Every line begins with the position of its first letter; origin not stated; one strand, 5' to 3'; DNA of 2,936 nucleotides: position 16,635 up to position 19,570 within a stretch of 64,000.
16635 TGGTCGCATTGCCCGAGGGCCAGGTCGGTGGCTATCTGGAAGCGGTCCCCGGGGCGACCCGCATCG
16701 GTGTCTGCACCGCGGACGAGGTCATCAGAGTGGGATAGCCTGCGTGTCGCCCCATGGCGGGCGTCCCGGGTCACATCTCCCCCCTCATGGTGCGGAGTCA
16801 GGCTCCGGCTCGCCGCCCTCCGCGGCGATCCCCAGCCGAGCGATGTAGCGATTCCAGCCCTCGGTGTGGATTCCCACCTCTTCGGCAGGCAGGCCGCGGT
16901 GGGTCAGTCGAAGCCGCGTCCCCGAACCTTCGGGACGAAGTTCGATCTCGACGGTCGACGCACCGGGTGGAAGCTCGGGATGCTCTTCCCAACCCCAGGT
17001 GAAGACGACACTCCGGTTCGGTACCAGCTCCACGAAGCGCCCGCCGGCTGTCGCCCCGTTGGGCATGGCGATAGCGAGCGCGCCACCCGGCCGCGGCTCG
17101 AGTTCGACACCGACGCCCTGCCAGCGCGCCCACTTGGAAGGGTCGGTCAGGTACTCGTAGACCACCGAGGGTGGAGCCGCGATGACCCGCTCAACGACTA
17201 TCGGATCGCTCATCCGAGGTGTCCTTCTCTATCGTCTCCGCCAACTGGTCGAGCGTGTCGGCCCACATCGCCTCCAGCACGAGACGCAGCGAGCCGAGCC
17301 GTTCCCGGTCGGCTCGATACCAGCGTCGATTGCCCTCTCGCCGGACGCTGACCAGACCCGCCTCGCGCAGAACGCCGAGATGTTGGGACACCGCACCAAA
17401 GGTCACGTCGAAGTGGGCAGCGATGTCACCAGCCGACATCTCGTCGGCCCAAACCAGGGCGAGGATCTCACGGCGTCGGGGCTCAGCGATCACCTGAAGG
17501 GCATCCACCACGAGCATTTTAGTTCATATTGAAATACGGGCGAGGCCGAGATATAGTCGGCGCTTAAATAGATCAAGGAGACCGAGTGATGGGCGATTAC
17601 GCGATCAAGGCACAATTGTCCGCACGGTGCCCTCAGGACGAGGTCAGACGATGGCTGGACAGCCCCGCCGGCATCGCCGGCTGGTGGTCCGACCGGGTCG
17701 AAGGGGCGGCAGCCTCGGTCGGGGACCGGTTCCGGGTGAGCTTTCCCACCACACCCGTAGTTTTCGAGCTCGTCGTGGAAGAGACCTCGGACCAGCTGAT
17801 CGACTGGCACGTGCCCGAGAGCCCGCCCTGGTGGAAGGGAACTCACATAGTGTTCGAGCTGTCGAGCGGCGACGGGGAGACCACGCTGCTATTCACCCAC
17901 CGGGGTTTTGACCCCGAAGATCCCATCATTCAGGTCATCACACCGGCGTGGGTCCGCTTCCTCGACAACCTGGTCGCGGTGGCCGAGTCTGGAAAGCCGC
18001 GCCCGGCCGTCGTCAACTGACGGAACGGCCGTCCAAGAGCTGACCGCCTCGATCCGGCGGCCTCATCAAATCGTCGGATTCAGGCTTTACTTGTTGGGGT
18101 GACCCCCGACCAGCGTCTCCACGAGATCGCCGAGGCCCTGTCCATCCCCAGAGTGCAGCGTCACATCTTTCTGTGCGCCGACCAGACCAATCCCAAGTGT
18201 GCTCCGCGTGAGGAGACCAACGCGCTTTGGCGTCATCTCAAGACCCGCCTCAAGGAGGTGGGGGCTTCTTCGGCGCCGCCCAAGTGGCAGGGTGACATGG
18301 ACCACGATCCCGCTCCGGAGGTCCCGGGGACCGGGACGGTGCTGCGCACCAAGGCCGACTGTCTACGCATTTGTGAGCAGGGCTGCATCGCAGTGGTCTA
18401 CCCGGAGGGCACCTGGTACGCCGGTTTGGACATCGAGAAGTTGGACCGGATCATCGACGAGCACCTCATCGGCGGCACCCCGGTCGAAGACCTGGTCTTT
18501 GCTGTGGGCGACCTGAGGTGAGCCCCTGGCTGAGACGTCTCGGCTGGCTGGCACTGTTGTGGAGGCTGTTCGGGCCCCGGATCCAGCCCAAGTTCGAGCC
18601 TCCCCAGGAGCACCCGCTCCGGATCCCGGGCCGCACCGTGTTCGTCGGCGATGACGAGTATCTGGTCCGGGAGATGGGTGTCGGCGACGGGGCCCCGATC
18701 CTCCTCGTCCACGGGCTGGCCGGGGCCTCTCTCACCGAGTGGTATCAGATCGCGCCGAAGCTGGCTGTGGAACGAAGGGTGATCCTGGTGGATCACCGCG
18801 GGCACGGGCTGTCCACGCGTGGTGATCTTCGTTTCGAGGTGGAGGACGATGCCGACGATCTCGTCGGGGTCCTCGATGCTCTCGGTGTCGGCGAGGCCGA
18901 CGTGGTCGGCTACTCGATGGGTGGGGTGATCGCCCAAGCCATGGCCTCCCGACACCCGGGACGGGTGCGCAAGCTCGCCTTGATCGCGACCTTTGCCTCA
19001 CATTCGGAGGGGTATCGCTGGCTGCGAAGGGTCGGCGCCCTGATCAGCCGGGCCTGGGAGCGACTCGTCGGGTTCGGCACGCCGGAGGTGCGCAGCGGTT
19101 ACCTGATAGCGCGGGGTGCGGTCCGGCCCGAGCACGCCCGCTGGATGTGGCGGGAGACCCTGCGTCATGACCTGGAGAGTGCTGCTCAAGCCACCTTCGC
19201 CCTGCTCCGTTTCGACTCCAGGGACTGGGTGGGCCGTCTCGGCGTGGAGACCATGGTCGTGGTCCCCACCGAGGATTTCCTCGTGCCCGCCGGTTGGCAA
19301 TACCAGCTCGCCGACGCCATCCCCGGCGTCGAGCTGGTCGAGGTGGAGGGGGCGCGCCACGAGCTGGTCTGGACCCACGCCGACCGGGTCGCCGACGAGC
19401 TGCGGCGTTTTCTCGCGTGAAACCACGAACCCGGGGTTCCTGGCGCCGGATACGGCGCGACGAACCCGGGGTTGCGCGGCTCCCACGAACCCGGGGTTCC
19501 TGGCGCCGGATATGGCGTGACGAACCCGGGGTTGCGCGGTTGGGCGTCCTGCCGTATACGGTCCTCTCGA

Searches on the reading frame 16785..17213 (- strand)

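Call 9: search_protein_families(library=pfam, proteins=[window:16785-17213:-])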
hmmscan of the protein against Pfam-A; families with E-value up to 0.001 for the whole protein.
window:16785-17213:- (142 aa): 2 families
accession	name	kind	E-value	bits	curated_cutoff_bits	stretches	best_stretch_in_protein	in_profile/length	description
PF08327.17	AHSA1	-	9.9e-29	100.5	22.1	1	12-128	1-121/125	Activator of Hsp90 ATPase homolog 1-like protein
PF10604.15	Polyketide_cyc2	-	2.2e-10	41.4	27.4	1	6-105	5-106/142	Polyketide cyclase / dehydrase and lipid transport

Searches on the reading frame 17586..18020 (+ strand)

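Call 9: search_protein_families(library=pfam, proteins=[window:17586-18020:+])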
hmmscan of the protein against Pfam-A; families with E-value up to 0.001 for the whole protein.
window:17586-18020:+ (144 aa): 1 family
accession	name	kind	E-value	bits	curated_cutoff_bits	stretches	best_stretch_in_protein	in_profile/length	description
PF08327.17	AHSA1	-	5.3e-07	30.4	22.1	1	15-133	2-124/125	Activator of Hsp90 ATPase homolog 1-like protein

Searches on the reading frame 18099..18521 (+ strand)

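Call 9: search_protein_families(library=pfam, proteins=[window:18099-18521:+])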
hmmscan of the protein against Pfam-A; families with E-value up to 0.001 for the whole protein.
window:18099-18521:+ (140 aa): 0 families

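Call 61: search_protein_families(library=ncbifam, proteins=[window:18099-18521:+], max_evalue=1)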
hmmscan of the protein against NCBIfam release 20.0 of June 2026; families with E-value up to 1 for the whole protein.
window:18099-18521:+ (140 aa): 2 families
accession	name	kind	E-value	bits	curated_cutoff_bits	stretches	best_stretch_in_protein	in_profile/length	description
NF041612.1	fdxn_Clost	equivalog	2.2e-11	44.2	150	1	79-133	47-101/102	2Fe-2S ferredoxin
NF041613.1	fdxn_Azotob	equivalog_domain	1.3e-07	31.9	195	1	80-131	48-99/107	2Fe-2S ferredoxin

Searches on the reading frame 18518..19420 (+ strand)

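Call 9: search_protein_families(library=pfam, proteins=[window:18518-19420:+])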
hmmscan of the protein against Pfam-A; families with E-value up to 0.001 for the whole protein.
window:18518-19420:+ (300 aa): 6 families
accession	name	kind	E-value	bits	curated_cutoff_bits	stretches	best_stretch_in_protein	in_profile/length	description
PF00561.26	Abhydrolase_1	-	2.9e-33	116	25.8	1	60-288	2-245/245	alpha/beta hydrolase fold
PF12697.13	Abhydrolase_6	-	1.2e-19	72.3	26.3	1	61-293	1-216/217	Alpha/beta hydrolase family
PF12146.15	Hydrolase_4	-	1.1e-15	58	27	1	61-284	7-235/239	Serine aminopeptidase, S33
PF07819.20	PGAP1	-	0.00017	21.9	24.3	0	128-160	94-126/233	PGAP1-like alpha/beta domain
PF00975.26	Thioesterase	-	0.00053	20.7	26.4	1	61-160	3-101/226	Thioesterase domain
PF00756.26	Esterase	-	0.0008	19.7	22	0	128-215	118-171/251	Putative esterase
